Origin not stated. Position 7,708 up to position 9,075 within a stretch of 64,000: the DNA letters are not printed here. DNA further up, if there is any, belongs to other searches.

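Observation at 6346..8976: PgaB-like architecture: CE4 deacetylase + LysM-like + GH-like (DUF4015) domains in one anchored protein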

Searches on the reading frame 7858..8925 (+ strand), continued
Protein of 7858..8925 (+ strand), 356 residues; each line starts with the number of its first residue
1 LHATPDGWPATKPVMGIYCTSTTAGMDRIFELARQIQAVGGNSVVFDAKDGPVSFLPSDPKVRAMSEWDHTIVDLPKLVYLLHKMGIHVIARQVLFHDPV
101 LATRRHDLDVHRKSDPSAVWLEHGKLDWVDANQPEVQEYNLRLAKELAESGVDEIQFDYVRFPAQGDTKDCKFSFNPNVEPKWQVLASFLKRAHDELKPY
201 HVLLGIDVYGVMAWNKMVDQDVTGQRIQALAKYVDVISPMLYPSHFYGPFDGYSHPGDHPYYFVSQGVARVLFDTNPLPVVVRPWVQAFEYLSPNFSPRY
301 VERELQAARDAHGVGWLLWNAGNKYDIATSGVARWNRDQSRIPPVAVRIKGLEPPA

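Call 80: search_protein_representatives(protein=window:7858-8925:+)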
Query: 356 residues. Proteins with E-value up to 0.001 (for the whole library): 3239; up to 1e-10: 2279; up to 1e-30: 845. The best 150 are listed.
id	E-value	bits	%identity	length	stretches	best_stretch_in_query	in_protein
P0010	1.5e-135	468.5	60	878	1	5-354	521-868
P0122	1.1e-112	393.3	66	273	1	98-352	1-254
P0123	3.8e-105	368.5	52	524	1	14-337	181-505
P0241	6.1e-96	338.1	49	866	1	14-337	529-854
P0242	2.0e-95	336.5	48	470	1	9-341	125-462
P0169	3.7e-92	325.7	49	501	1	14-340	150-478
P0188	4.7e-90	318.8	45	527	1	13-334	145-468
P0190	6.3e-90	318.4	50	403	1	14-335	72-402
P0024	2.1e-87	310.1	49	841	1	10-334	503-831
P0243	3.6e-83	296.1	44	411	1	15-327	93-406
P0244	2.8e-82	293.2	43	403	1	13-334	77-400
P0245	3.3e-80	286.4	47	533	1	14-327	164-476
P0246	2.2e-77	277.1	42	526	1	5-329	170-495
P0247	1.5e-76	274.3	42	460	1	12-329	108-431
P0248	8.7e-76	271.8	40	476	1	7-343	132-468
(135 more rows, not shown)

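Call 91: search_protein_families(library=phrogs, proteins=[window:7858-8925:+], max_evalue=0.01)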
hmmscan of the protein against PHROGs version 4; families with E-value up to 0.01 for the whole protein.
window:7858-8925:+ (356 aa): 0 families

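Call 92: search_dna_similar(query=window:7858-8925:+, collection=phages, mode=protein, max_evalue=0.001, max_rows=20)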
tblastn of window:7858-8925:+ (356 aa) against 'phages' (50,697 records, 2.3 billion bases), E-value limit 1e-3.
Records with a match: 2; places in all: 2; records where one place covers at least 80% of the query: 1.
Best place of each record, by identity: <60% 2.
By first word of the organism name: Bacteriophage 2.
By host as written in the record: - 2.
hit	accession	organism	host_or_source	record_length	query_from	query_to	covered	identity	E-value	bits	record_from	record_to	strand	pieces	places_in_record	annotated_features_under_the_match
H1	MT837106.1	Bacteriophage sp.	human fecal samples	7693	34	326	82%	29.4%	6e-18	91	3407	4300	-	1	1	record has no annotation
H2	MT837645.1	Bacteriophage sp.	human fecal samples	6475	14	251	67%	32.9%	4e-28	121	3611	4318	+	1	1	record has no annotation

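Call 96: search_dna_similar(query=window:7858-8925:+, collection=plasmids, mode=protein, max_evalue=0.00001, max_rows=30)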
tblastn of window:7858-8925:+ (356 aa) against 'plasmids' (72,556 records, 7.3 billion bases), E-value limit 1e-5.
Records with a match: 14; places in all: 14; records where one place covers at least 80% of the query: 9.
Best place of each record, by identity: <60% 14.
By first word of the organism name: Burkholderia 3; Cupriavidus 2; Paenibacillus 1; Pontibacillus 1; Rossellomorea 1; Acetoanaerobium 1; Fusobacterium 1; Ralstonia 1; Streptomyces 1; Peptoclostridium 1; and 1 more.
By predicted mobility (MOB-suite, as given by PLSDB): non-mobilizable 11; mobilizable 2; conjugative 1.
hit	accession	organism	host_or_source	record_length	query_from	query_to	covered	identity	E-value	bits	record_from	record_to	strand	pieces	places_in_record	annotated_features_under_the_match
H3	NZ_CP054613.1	Paenibacillus cellulosilyticus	cell culture,soil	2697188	6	326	90%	33.1%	6e-40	157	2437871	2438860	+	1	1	none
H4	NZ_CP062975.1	Pontibacillus sp. ALD_SL1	mangrove mud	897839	14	325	88%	32.8%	2e-40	158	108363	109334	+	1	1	putative glycoside hydrolase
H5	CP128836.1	Rossellomorea sp. AcN35-11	-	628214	14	326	85%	32.5%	4e-28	151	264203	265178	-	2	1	none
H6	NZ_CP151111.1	Cupriavidus metallidurans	-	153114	38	325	81%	34.1%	2e-38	152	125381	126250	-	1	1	putative glycoside hydrolase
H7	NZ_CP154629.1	Acetoanaerobium noterae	cell culture,Sludge of a digestion ...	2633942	20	327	87%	31.8%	3e-33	138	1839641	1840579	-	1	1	none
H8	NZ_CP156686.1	Burkholderia stagnalis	Bacterial cells,soils collected in ...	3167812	42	326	80%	34.2%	2e-41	161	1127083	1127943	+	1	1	none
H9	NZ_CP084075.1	Fusobacterium vincentii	-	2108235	14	326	88%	31.0%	2e-35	144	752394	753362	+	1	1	none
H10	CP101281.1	Burkholderia sp. FXe9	bacteria,soil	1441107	72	326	72%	37.1%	2e-39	156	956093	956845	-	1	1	putative glycoside hydrolase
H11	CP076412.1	Ralstonia wenshanensis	soil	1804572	72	329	72%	35.9%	2e-34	141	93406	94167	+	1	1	putative glycoside hydrolase | DUF1343 domain-containing protein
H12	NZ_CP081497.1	Streptomyces sp. BHT-5-2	whole organism,plant soil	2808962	42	328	81%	32.0%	2e-28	123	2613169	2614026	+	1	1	none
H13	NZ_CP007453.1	Peptoclostridium acidaminophilum DSM 3953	black mud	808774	42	329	81%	31.1%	4e-26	117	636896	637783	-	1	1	putative glycoside hydrolase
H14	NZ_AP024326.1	Caballeronia sp. NK8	-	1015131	82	328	69%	35.6%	2e-34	141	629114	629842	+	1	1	record has no annotation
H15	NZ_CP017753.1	Cupriavidus sp. USMAHM13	cell culture,Paddy field, Sungai Manik, ...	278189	73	326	71%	34.2%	1e-34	142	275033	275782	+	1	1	putative glycoside hydrolase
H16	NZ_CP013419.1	Burkholderia savannae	soil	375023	73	326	71%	33.9%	3e-35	144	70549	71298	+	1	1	putative glycoside hydrolase | exo-beta-N-acetylmuramidase NamZ domain-containing protein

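Call 97: get_annotated_region(hit=H16, flank=6000)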
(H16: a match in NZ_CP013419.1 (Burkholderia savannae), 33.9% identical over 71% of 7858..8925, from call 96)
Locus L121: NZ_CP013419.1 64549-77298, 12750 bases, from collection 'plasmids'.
description: Burkholderia savannae strain MSMB266 plasmid pMSMB0266, complete sequence
organism: Burkholderia savannae (NCBI taxid 1637837)
taxonomy: Bacteria; Pseudomonadota; Betaproteobacteria; Burkholderiales; Burkholderiaceae; Burkholderia; Burkholderia savannae
host: -; source: soil; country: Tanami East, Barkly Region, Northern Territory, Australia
typing (MOB-suite, as given by PLSDB): conjugative; replicon rep_cluster_2012; relaxase MOBP; mating-pair formation MPF_T
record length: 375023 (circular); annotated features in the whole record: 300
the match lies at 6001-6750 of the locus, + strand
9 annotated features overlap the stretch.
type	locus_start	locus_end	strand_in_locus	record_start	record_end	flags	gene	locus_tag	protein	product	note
CDS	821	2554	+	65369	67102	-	-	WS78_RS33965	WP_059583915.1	ABC transporter permease subunit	-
CDS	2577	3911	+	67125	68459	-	-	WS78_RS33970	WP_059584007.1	nitrate/sulfonate/bicarbonate ABC transporter ATP-binding protein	-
CDS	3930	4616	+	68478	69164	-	-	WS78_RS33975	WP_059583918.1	VIT family protein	-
CDS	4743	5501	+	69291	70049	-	-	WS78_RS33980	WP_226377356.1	polysaccharide deacetylase family protein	GO:0005975 - carbohydrate metabolic process [Evidence IEA]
CDS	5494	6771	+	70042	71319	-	-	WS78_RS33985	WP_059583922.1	putative glycoside hydrolase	-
CDS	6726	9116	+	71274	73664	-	-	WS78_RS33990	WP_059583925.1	exo-beta-N-acetylmuramidase NamZ domain-containing protein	-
CDS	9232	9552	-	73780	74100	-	-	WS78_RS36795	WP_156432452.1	hypothetical protein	-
CDS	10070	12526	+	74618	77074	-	ppsA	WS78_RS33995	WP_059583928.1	phosphoenolpyruvate synthase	GO:0016310 - phosphorylation [Evidence IEA]; GO:0006090 - pyruvate metabolic process [Evidence IEA]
CDS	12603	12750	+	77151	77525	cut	-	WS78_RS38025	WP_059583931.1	hypothetical protein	-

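Call 98: get_annotated_region(hit=H11, flank=6000)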
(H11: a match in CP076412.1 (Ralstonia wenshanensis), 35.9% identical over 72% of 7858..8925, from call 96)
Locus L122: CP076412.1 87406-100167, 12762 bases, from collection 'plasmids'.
description: Ralstonia wenshanensis strain 56D2 plasmid p56D2, complete sequence
organism: Ralstonia wenshanensis (NCBI taxid 2842456)
taxonomy: Bacteria; Pseudomonadota; Betaproteobacteria; Burkholderiales; Burkholderiaceae; Ralstonia; Ralstonia wenshanensis
host: -; source: soil; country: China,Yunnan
typing (MOB-suite, as given by PLSDB): non-mobilizable
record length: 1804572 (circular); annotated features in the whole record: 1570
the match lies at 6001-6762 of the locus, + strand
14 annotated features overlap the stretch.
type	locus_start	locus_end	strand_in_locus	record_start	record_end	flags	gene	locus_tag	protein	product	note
CDS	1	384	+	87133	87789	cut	-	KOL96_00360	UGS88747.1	nitroreductase family protein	-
CDS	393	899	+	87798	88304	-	-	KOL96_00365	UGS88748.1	hypothetical protein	-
CDS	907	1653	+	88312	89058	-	phbB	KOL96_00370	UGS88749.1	acetoacetyl-CoA reductase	-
CDS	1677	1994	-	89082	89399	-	-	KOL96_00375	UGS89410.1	HPF/RaiA family ribosome-associated protein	-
CDS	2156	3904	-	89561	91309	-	polX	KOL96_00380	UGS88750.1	DNA polymerase/3'-5' exonuclease PolX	-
CDS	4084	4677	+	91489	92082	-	-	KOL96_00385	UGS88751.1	rhomboid family intramembrane serine protease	-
CDS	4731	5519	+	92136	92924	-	-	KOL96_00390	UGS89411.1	polysaccharide deacetylase family protein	-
CDS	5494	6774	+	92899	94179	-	-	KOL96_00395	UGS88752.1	putative glycoside hydrolase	-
CDS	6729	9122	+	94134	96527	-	-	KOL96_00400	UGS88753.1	DUF1343 domain-containing protein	-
CDS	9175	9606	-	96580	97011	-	-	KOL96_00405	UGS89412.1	hypothetical protein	-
CDS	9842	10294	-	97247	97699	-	-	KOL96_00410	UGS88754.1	hypothetical protein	-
CDS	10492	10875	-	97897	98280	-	-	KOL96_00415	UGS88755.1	hypothetical protein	-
CDS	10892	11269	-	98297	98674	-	-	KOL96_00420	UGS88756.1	hypothetical protein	-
CDS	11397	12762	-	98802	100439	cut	groL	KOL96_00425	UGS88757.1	chaperonin GroEL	-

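Call 99: get_annotated_region(hit=H6, flank=6000)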
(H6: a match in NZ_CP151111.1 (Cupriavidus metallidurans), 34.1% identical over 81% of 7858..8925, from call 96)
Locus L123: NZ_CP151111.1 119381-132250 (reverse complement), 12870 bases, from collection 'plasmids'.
description: Cupriavidus metallidurans strain WXY105 plasmid p1, complete sequence
organism: Cupriavidus metallidurans (NCBI taxid 119219)
taxonomy: Bacteria; Pseudomonadota; Betaproteobacteria; Burkholderiales; Burkholderiaceae; Cupriavidus; Cupriavidus metallidurans
host: -; source: -; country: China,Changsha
typing (MOB-suite, as given by PLSDB): mobilizable; replicon rep_cluster_591; relaxase MOBP
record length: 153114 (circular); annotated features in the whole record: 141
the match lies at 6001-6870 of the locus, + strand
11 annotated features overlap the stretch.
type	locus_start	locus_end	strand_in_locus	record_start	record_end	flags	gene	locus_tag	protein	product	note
CDS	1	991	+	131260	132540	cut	-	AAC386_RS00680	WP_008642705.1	MFS transporter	-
CDS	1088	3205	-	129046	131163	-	-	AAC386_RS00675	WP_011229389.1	EAL domain-containing protein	-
CDS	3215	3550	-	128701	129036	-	-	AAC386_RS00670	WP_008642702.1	hypothetical protein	-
CDS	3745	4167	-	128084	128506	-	flgB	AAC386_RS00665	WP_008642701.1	flagellar basal body rod protein FlgB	GO:0001539 - cilium or flagellum-dependent cell motility [Evidence IEA]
CDS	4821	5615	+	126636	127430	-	-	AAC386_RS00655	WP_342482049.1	polysaccharide deacetylase family protein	GO:0005975 - carbohydrate metabolic process [Evidence IEA]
CDS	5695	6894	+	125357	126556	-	-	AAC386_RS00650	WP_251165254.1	putative glycoside hydrolase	-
CDS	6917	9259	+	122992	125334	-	-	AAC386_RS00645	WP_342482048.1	serine hydrolase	-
CDS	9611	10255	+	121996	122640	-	-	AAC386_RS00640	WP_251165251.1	BON domain-containing protein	-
CDS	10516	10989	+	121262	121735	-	-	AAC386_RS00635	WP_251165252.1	universal stress protein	-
CDS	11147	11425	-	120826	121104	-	-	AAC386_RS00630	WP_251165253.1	DUF1488 domain-containing protein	-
CDS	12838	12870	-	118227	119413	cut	-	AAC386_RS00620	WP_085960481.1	IS3-like element ISRme13 family transposase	GO:0006313 - DNA transposition [Evidence IEA]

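Call 100: search_protein_families(library=pfam, proteins=[L121:4743-5501:+, L121:5494-6771:+, L121:6726-9116:+, L123:4821-5615:+, L123:5695-6894:+, L123:6917-9259:+], max_evalue=0.001)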
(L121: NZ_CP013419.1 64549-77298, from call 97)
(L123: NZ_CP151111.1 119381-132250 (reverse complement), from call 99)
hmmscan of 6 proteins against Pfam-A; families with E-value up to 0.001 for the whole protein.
L121:4743-5501:+ (252 aa): 1 family
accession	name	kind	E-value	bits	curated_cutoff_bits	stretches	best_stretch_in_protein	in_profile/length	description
PF01522.26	Polysacc_deac_1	-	2.3e-15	57.1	23.1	1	74-206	3-121/124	Polysaccharide deacetylase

L121:5494-6771:+ (425 aa): 2 families
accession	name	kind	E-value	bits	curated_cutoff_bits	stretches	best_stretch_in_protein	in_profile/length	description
PF13200.12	DUF4015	-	1.1e-106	356.9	27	1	105-418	1-313/313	Putative glycosyl hydrolase domain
PF14871.12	GHL6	-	9.1e-05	23.1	35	1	129-223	12-99/132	Hypothetical glycosyl hydrolase 6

L121:6726-9116:+ (796 aa): 3 families
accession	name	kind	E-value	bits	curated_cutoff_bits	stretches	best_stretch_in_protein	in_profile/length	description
PF07075.17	NamZ_N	-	4.5e-73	245.4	26.9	1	446-645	1-202/203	Exo-beta-N-acetylmuramidase NamZ, N-terminal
PF00144.29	Beta-lactamase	-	1.5e-63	215.4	27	1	54-379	4-321/329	Beta-lactamase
PF20732.2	NamZ_C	-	1.3e-31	110.8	25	1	650-796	2-152/152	Exo-beta-N-acetylmuramidase NamZ, C-terminal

L123:4821-5615:+ (264 aa): 1 family
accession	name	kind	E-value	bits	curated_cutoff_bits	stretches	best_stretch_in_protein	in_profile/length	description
PF01522.26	Polysacc_deac_1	-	6.1e-16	58.9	23.1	1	83-219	2-122/124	Polysaccharide deacetylase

L123:5695-6894:+ (399 aa): 2 families
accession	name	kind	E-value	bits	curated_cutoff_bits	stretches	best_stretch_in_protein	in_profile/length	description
PF13200.12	DUF4015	-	7.7e-105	350.9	27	1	80-392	1-313/313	Putative glycosyl hydrolase domain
PF13620.12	CarboxypepD_reg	-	1.3e-06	29.1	32.3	1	2-60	3-65/82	Carboxypeptidase regulatory-like domain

L123:6917-9259:+ (780 aa): 3 families
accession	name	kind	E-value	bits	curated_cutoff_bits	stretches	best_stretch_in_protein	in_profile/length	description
PF00144.29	Beta-lactamase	-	8.6e-67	226.1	27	1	37-360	2-316/329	Beta-lactamase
PF07075.17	NamZ_N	-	1.1e-66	224.6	26.9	1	430-629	1-202/203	Exo-beta-N-acetylmuramidase NamZ, N-terminal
PF20732.2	NamZ_C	-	1.3e-31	110.8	25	1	634-780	2-152/152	Exo-beta-N-acetylmuramidase NamZ, C-terminal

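Call 103: get_annotated_region(hit=H4, flank=5000)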
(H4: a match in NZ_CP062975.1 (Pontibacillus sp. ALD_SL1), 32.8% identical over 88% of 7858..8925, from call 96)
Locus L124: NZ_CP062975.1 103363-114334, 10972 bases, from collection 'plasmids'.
description: Pontibacillus sp. ALD_SL1 plasmid unnamed, complete sequence
organism: Pontibacillus sp. ALD_SL1 (NCBI taxid 2777185)
taxonomy: Bacteria; Bacillota; Bacilli; Bacillales; Bacillaceae; Pontibacillus; Pontibacillus sp. ALD SL1
host: -; source: mangrove mud; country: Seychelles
typing (MOB-suite, as given by PLSDB): non-mobilizable
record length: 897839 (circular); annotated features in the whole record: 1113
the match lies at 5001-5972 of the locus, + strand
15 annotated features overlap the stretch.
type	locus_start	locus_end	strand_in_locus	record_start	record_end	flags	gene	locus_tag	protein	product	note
CDS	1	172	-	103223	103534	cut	-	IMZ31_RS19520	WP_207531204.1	hypothetical protein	-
CDS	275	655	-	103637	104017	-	-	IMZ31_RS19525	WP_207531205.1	hypothetical protein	-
CDS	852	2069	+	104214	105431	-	tnpB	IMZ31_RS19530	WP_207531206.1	IS200/IS605 family element RNA-guided endonuclease TnpB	-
CDS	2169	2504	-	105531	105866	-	-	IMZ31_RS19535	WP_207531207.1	hypothetical protein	-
CDS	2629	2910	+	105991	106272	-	-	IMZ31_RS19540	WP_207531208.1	hypothetical protein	-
CDS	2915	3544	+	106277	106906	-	-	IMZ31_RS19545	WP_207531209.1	SLOG family protein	-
CDS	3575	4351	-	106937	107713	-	-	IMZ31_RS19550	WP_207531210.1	hypothetical protein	-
CDS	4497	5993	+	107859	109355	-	-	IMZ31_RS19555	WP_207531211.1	putative glycoside hydrolase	-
CDS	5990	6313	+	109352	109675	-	-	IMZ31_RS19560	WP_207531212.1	hypothetical protein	-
CDS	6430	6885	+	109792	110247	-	-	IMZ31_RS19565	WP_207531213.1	hypothetical protein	-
CDS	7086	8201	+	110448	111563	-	-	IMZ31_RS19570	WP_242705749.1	RNA-guided endonuclease TnpB family protein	-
CDS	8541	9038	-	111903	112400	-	-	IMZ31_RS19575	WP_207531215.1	AbrB/MazE/SpoVT family DNA-binding domain-containing protein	-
CDS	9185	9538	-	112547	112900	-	-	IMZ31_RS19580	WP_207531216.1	hypothetical protein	-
CDS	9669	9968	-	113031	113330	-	-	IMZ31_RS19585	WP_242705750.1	hypothetical protein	-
CDS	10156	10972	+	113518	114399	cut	-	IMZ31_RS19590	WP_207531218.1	hypothetical protein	-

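Call 104: get_annotated_region(hit=H13, flank=5000)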
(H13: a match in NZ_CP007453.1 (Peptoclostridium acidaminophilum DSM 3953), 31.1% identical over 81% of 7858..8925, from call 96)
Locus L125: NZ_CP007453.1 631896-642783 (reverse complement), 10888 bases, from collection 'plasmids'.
description: Peptoclostridium acidaminophilum DSM 3953 strain al-2 plasmid EAL2_808p, complete sequence
organism: Peptoclostridium acidaminophilum DSM 3953 (NCBI taxid 1286171)
taxonomy: Bacteria; Bacillota; Clostridia; Peptostreptococcales; Peptoclostridiaceae; Peptoclostridium; Peptoclostridium acidaminophilum; Peptoclostridium acidaminophilum DSM 3953
host: -; source: black mud; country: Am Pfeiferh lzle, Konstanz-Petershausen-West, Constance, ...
typing (MOB-suite, as given by PLSDB): non-mobilizable
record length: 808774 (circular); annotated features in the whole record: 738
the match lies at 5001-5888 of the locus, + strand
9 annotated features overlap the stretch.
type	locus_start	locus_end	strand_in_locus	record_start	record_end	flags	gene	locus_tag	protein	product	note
CDS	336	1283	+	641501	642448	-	-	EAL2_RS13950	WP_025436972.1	hypothetical protein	-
CDS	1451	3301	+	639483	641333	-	-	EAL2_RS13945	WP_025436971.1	DUF4153 domain-containing protein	-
CDS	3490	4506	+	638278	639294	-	-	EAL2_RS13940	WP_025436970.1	polysaccharide deacetylase family protein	GO:0005975 - carbohydrate metabolic process [Evidence IEA]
CDS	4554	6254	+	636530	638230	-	-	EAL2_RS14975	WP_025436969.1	putative glycoside hydrolase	-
CDS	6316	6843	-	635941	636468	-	-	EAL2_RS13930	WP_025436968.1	hypothetical protein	-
CDS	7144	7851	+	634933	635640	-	-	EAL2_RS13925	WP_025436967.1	hypothetical protein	-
CDS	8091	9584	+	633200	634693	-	-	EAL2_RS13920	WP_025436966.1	DUF1538 domain-containing protein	-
CDS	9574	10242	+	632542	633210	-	-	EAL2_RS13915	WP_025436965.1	P-II family nitrogen regulator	-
CDS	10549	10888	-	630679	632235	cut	-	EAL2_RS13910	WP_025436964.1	ClC family H(+)/Cl(-) exchange transporter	-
